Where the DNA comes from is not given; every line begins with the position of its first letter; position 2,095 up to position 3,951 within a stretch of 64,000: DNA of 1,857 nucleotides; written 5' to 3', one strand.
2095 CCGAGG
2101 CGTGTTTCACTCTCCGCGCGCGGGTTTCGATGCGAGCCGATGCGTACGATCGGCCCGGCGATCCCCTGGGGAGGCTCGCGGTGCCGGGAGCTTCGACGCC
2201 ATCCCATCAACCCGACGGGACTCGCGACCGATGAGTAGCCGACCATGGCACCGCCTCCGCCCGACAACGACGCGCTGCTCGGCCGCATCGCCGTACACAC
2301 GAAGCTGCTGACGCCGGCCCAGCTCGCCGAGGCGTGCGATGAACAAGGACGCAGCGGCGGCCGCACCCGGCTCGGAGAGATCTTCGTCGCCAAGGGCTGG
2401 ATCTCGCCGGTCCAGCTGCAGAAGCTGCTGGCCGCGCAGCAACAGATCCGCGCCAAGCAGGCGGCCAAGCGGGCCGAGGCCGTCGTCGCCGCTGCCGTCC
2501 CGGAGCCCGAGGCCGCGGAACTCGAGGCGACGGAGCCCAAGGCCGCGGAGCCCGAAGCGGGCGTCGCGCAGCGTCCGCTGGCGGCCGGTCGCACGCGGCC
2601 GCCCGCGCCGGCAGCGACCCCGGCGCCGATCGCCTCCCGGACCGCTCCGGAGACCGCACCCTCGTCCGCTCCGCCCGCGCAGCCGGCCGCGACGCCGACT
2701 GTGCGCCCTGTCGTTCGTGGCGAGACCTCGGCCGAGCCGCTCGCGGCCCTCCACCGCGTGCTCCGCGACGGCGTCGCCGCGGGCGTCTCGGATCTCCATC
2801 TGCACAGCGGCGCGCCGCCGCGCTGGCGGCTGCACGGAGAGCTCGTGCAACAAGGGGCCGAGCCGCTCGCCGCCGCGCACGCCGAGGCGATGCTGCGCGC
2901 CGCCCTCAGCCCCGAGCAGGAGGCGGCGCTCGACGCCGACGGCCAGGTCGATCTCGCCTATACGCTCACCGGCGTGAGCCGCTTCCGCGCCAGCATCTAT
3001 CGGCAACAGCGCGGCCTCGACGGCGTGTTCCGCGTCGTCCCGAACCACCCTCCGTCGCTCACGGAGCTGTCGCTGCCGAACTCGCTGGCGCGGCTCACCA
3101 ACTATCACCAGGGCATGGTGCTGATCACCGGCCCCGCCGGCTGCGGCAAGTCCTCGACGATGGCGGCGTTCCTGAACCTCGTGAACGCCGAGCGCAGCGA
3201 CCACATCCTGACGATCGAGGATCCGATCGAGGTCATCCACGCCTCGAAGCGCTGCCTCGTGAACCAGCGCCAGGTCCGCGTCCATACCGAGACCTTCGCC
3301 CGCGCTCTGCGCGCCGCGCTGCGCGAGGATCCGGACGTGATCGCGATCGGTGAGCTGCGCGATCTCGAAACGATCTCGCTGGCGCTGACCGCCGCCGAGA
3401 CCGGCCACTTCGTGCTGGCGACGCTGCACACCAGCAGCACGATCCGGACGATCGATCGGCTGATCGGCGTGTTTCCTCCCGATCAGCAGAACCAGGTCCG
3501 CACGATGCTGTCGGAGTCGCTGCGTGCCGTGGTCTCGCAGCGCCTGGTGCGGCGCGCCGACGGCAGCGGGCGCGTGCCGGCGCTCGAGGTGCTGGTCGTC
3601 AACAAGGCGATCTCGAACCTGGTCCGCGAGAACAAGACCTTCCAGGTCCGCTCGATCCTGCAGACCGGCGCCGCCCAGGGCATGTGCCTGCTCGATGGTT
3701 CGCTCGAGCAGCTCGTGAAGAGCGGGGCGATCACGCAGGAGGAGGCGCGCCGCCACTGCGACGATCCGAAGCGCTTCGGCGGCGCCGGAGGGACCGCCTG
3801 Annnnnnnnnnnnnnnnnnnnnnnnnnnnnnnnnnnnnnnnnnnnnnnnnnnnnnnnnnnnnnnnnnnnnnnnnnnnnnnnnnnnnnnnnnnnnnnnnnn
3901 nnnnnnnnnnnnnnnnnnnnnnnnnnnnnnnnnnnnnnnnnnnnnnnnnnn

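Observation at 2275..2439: PilT-family ATPase carrying an N-terminal MshEN-type c-di-GMP receptor motif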

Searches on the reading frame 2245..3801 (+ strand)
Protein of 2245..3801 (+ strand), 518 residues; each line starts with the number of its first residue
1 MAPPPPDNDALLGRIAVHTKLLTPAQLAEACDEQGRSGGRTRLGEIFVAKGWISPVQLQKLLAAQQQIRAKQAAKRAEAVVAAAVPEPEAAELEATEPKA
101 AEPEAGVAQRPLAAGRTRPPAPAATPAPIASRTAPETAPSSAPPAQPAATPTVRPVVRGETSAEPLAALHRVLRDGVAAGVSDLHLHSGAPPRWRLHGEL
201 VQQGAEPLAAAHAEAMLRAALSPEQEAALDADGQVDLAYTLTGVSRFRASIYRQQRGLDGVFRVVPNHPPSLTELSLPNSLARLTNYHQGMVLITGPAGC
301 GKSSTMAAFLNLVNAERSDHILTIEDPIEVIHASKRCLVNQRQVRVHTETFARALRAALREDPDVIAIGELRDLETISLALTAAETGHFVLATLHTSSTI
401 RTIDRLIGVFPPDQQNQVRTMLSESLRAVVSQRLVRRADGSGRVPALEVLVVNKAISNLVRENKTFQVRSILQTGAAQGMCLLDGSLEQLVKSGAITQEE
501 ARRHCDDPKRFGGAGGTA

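Call 3: search_protein_families(library=pfam, proteins=[window:2245-3801:+], max_evalue=1)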
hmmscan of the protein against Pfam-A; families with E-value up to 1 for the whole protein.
window:2245-3801:+ (518 aa): 23 families
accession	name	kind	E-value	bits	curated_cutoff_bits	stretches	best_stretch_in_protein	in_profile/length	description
PF00437.27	T2SSE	-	1.4e-45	156.1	24.9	1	169-469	12-306/370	Type II/IV secretion system protein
PF13191.12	AAA_16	-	4.4e-06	27.7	32.6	1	285-438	20-128/167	AAA ATPase domain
PF13401.12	AAA_22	-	0.0001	23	27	1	287-327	3-33/130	AAA domain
PF13604.12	AAA_30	-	0.0028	17.9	27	1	282-326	11-47/191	AAA domain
PF13555.12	AAA_29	-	0.0033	17.6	27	1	289-315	22-48/61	P-loop containing region of AAA domain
PF03266.21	NTPase_1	-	0.0062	16.8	23.9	0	335-405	67-143/168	NTPase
PF02463.25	SMC_N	-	0.0068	16.3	40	1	285-348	20-83/220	RecF/RecN/SMC N terminal domain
PF00005.33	ABC_tran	-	0.01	16.9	25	1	286-330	8-51/137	ABC transporter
PF12775.13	AAA_7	-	0.015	15.3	25.8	1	281-317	25-61/181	P-loop containing dynein motor region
PF03215.21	Rad17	-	0.018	15.4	23.8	1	285-307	41-63/186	Rad17 P-loop domain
PF20703.3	nSTAND1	-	0.022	14.8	27.1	1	283-376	29-129/379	Novel STAND NTPase 1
PF13245.12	AAA_19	-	0.023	15.3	25.1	1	286-328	8-44/134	AAA domain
PF20720.3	nSTAND3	-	0.027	14.6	27.2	1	288-327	16-54/155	Novel STAND NTPase 3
PF00004.35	AAA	-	0.045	14.6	21.2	1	292-374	1-69/131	ATPase family associated with various cellular activities (AAA)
PF04627.18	ATP-synt_Eps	-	0.073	13.5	27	0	216-240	20-44/49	Mitochondrial ATP synthase epsilon chain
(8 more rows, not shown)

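Call 4: search_protein_families(library=ncbifam, proteins=[window:2245-3801:+], max_evalue=0.01)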
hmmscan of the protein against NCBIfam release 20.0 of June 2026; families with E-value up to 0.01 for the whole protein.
window:2245-3801:+ (518 aa): 21 families
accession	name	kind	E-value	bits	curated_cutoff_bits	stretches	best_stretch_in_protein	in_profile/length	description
TIGR01420.1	pilT_fam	subfamily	5.4e-129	430.3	319.1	1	169-509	2-342/343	PilT/PilU family type 4a pilus ATPase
NF007755.0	PRK10436.1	equivalog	2e-43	148.8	617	1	160-437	80-357/465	type II secretion system protein GspE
TIGR02525.1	plasmid_TraJ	equivalog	4.1e-43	147.8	368.3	1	180-455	23-317/372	plasmid transfer ATPase TraJ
TIGR02538.1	type_IV_pilB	equivalog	3.6e-42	144.7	675.65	1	169-437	185-454/564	type IV-A pilus assembly ATPase PilB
TIGR02533.1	type_II_gspE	equivalog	3.3e-41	141.5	630.25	1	279-437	233-381/486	type II secretion system ATPase GspE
TIGR02524.1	dot_icm_DotB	equivalog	2e-39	135.8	463.3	1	171-485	8-334/358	Dot/Icm type IV secretion system ATPase DotB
NF041000.1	ATPase_ComGA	equivalog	4.8e-36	124.1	300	1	279-436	118-266/267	competence type IV pilus ATPase ComGA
NF053534.1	T4PilAsmATPsTfpB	equivalog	4.7e-32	111.1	850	1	282-437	329-474/584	type IV pilus assembly ATPase TfpB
NF058587.1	archaellum_moto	equivalog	2.5e-15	56.2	550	1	291-408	277-395/527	archaellum flagellar ATPase motor FlaI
TIGR02782.1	TrbB_P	equivalog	1.5e-13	50.7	304.55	1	291-432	138-278/303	P-type conjugative transfer ATPase TrbB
NF053729.1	c-di-GMP_motif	domain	1.7e-12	46.9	38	1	12-65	2-53/53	cyclic di-GMP-binding domain-containing protein, MshE-related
NF010469.0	PRK13894.1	subfamily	1.5e-11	44.2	508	1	287-443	148-300/320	conjugal transfer ATPase TrbB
TIGR02788.1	VirB11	equivalog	5.3e-10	38.8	249.95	1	288-428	143-282/308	P-type DNA transfer ATPase VirB11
NF053672.1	bindosome_BasE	exception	9e-10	37.9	1000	1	292-423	273-405/512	bindosome assembly system ATPase subunit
TIGR03819.1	heli_sec_ATPase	hypoth_equivalog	1.6e-09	37.4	373.15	1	291-429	180-322/340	TadA family conjugal transfer-associated ATPase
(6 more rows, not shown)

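Call 6: search_solved_structures(query=window:2245-3798:+, max_evalue=1e-20, show_alignments=0)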
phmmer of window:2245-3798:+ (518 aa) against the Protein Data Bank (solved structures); distinct sequences matched with E-value up to 1e-20: 24.
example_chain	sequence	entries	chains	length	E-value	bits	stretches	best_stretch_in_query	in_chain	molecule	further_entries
3jvu_A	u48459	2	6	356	3.3e-94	319.9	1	176-514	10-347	Twitching mobility protein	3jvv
5zfq_A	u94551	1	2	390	1e-90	308.4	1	165-509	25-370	Twitching motility pilus retraction protein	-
6ojx_A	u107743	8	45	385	3.5e-89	303.3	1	166-509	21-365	Twitching motility pilus retraction ATPase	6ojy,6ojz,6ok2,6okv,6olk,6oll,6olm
2ewv_A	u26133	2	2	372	6.3e-88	299.2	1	170-511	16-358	twitching motility protein PilT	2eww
2gsz_A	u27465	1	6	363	9e-88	298.7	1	171-511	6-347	twitching motility protein PilT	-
5fl3_A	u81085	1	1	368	2.3e-84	287.4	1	168-511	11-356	PILI RETRACTION PROTEIN PILT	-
2eyu_A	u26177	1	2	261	7.5e-70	239.6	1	266-511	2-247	twitching motility protein PilT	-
9n32_A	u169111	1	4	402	1e-65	225.9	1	170-507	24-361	PilU protein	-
10my_A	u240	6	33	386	6.1e-63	216.8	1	177-507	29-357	PilT/PilU family type 4a pilus ATPase | Twitching motility protein PilT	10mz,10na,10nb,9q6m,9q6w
5zfr_A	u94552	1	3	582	7.4e-36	127.5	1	162-438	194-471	Type IV pilus biogenesis ATPase PilB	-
6olj_C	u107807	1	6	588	1e-33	120.4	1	162-440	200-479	Type IV pilus biogenesis ATPase PilB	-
5tsg_B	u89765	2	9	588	1e-33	120.4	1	162-440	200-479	Type IV pilus biogenesis ATPase PilB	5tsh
6geb_A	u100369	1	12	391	3.9e-33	118.5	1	169-478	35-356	DotB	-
1p9r_A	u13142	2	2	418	6.4e-30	107.9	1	156-437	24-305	General secretion pathway protein E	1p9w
4kss_A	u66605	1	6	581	1.5e-29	106.7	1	156-437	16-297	Type II secretion system protein E, hemolysin-coregulated protein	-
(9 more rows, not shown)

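Call 8: find_homologous_proteins(query=window:2245-3798:+, max_evalue=1e-10)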
Query window:2245-3798:+ (518 aa): 7863 proteins with E <= 1e-10 among 8000 candidates; the best 120 are listed.
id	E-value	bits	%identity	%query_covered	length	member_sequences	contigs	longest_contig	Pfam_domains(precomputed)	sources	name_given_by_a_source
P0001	0.0e+0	1111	100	100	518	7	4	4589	PF00437.27,PF13191.13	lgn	-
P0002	1.4e-287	972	91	100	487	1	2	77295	PF00437.27,PF13191.13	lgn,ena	-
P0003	8.8e-260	881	82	100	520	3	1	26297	PF00437.27,PF13191.13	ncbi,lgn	-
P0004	1.2e-254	864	81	100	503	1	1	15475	PF00437.27,PF13191.13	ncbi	-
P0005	8.3e-249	845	79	100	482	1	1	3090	PF00437.27,PF13191.13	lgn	-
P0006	1.9e-248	843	79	100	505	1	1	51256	PF00437.27,PF13191.13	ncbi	-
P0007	2.3e-247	840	78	100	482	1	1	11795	PF00437.27,PF13191.13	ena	-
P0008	6.3e-246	835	76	100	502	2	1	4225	PF00437.27,PF13191.13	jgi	jgi:twitching motility protein PilT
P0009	2.6e-238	810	73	99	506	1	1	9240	PF00437.27,PF13191.13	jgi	jgi:twitching motility protein PilT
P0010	4.7e-236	803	85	67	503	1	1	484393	PF00437.27,PF13191.13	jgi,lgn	jgi:twitching motility protein PilT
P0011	7.4e-236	802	74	98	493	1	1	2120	PF00437.27,PF13191.13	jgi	jgi:twitching motility protein PilT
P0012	4.6e-233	793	85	69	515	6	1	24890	PF00437.27,PF13191.13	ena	-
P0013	5.7e-232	789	73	100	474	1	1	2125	PF00437.27,PF13191.13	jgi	jgi:twitching motility protein PilT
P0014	3.4e-229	780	71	99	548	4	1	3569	PF00437.27,PF13191.13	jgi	jgi:twitching motility protein PilT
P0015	1.1e-228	778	72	99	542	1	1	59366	PF00437.27,PF13191.13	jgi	jgi:twitching motility protein PilT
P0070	2.7e-191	655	85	67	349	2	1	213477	PF00437.27,PF13191.13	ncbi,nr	ncbi:MAG: type IV pilus twitching motility protein PilT [Deltaproteobacteria bacterium]|nr:type IV p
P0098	4.5e-171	588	80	64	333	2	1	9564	PF00437.27,PF13191.13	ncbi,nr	ncbi:MAG: type IV pilus twitching motility protein PilT [Myxococcota bacterium]|nr:type IV pilus twi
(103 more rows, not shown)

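Call 35: search_protein_families(library=ncbifam, alignment_id=A3, max_evalue=0.001)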
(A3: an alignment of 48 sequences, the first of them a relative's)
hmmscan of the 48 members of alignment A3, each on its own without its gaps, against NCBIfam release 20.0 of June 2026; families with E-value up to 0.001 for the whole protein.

A. member 1, P0001 (518 aa): 19 families
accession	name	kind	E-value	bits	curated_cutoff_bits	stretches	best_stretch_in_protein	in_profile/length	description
TIGR01420.1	pilT_fam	subfamily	8.9e-129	429.6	319.1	1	169-509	2-342/343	PilT/PilU family type 4a pilus ATPase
NF007755.0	PRK10436.1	equivalog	2.4e-43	148.5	617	1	160-437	80-357/465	type II secretion system protein GspE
TIGR02525.1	plasmid_TraJ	equivalog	3.9e-43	147.8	368.3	1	180-455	23-317/372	plasmid transfer ATPase TraJ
TIGR02538.1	type_IV_pilB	equivalog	3.8e-42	144.6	675.65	1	169-437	185-454/564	type IV-A pilus assembly ATPase PilB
TIGR02533.1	type_II_gspE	equivalog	3.9e-41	141.2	630.25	1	279-437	233-381/486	type II secretion system ATPase GspE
TIGR02524.1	dot_icm_DotB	equivalog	3e-39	135.2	463.3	1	171-485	8-334/358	Dot/Icm type IV secretion system ATPase DotB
NF041000.1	ATPase_ComGA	equivalog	5.1e-36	124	300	1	279-436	118-266/267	competence type IV pilus ATPase ComGA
NF053534.1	T4PilAsmATPsTfpB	equivalog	4.8e-32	111.1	850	1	282-437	329-474/584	type IV pilus assembly ATPase TfpB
NF058587.1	archaellum_moto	equivalog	2.5e-15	56.2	550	1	291-408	277-395/527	archaellum flagellar ATPase motor FlaI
TIGR02782.1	TrbB_P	equivalog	1.5e-13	50.7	304.55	1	291-432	138-278/303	P-type conjugative transfer ATPase TrbB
NF053729.1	c-di-GMP_motif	domain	1.7e-12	46.9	38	1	12-65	2-53/53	cyclic di-GMP-binding domain-containing protein, MshE-related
NF010469.0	PRK13894.1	subfamily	1.5e-11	44.2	508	1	287-443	148-300/320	conjugal transfer ATPase TrbB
TIGR02788.1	VirB11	equivalog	5.1e-10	38.9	249.95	1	288-428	143-282/308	P-type DNA transfer ATPase VirB11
NF053672.1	bindosome_BasE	exception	9e-10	37.9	1000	1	292-423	273-405/512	bindosome assembly system ATPase subunit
NF010407.0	PRK13833.1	subfamily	2e-09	37.3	499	1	292-439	147-289/323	conjugal transfer protein TrbB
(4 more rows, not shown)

B. families by the number of members that match (of 48 scanned): 25 families
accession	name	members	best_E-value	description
TIGR01420.1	pilT_fam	48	1e-137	PilT/PilU family type 4a pilus ATPase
TIGR02525.1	plasmid_TraJ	48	8.9e-49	plasmid transfer ATPase TraJ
NF007755.0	PRK10436.1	48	1.8e-48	type II secretion system protein GspE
TIGR02524.1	dot_icm_DotB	48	2.2e-48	Dot/Icm type IV secretion system ATPase DotB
TIGR02538.1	type_IV_pilB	48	3.9e-48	type IV-A pilus assembly ATPase PilB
TIGR02533.1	type_II_gspE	48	6.4e-46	type II secretion system ATPase GspE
NF041000.1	ATPase_ComGA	48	4e-39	competence type IV pilus ATPase ComGA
NF053534.1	T4PilAsmATPsTfpB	48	6.9e-38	type IV pilus assembly ATPase TfpB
NF058587.1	archaellum_moto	48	1.9e-17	archaellum flagellar ATPase motor FlaI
TIGR02782.1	TrbB_P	48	4.4e-16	P-type conjugative transfer ATPase TrbB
TIGR02788.1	VirB11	48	2.7e-13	P-type DNA transfer ATPase VirB11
TIGR03819.1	heli_sec_ATPase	48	3.1e-13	TadA family conjugal transfer-associated ATPase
NF010469.0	PRK13894.1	48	4.5e-13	conjugal transfer ATPase TrbB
NF053672.1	bindosome_BasE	48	1.1e-12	bindosome assembly system ATPase subunit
NF010407.0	PRK13833.1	48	5e-12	conjugal transfer protein TrbB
NF053729.1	c-di-GMP_motif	47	4.7e-18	cyclic di-GMP-binding domain-containing protein, MshE-related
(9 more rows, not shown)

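Call 41: predict_structure(alignment_id=A3)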
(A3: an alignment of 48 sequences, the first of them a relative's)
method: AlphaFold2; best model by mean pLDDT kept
length: 518 residues; sequences in the alignment: 48
mean_pLDDT: 81.7   pTM: 0.63
mean pLDDT of the five models: 81.7, 81.4, 75.7, 69.8, 69.7
residues with pLDDT >= 90: 285; 70-90: 114; 50-70: 43; < 50: 76
segments of 3 or more residues with pLDDT < 50: 1-6, 91-118, 151-161, 327-329, 340-347, 516-518
pLDDT, mean of each block of 10 residues (from residue 1): 55 96 97 93 97 98 95 86 62 45 40 44 53 49 50 43 83 95 95 89 96 97 95 91 90 96 84 89 90 91 88 81 59 50 51 78 86 90 93 92 94 96 96 94 93 95 93 84 95 96 93 64
secondary structure, 60 per line:
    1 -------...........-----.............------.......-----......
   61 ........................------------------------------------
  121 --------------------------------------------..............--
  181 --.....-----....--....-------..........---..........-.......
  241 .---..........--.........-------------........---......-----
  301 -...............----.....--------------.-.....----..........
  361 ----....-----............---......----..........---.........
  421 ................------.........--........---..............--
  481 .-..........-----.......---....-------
elements in order: H8-18 H24-36 H43-49 H55-84 H165-178 E183-187 E193-196 E199-202 H210-219 H223-232 E234-241 E245-254 E257-265 H279-286 E290-295 H302-316 E321-325 H342-346 H351-360 E365-368 H374-385 E389-394 H399-408 H412-425 E426-436 E443-451 H454-461 H465-478 H483-492 H498-504 H508-511

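Call 58: list_cluster_members(proteins=[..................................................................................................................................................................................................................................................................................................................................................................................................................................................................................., window:2245-3798:+, window:3801-4862:+])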
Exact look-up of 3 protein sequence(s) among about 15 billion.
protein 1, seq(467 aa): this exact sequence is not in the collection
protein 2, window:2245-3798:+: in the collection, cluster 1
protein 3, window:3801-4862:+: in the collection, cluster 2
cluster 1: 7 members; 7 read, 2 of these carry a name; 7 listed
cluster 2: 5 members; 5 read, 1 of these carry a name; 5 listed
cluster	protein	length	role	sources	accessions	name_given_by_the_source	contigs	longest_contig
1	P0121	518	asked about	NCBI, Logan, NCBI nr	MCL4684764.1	PilT/PilU family type 4a pilus ATPase [Myxococcota bacterium]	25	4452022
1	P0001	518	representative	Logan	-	-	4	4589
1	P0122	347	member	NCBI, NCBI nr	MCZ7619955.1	MAG: type IV pilus twitching motility protein PilT [Myxococcota bacterium] | type IV pilus twitching motility protein PilT [Myxococcota bacterium]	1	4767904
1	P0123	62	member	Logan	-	-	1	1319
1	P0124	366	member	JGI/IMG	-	-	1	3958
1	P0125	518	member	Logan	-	-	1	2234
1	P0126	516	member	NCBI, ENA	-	-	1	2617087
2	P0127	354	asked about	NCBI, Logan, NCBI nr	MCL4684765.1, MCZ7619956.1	type IV pilus twitching motility protein PilT [Myxococcota bacterium]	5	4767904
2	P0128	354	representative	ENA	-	-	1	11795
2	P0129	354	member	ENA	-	-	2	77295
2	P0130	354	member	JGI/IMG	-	-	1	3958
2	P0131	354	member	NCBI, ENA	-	-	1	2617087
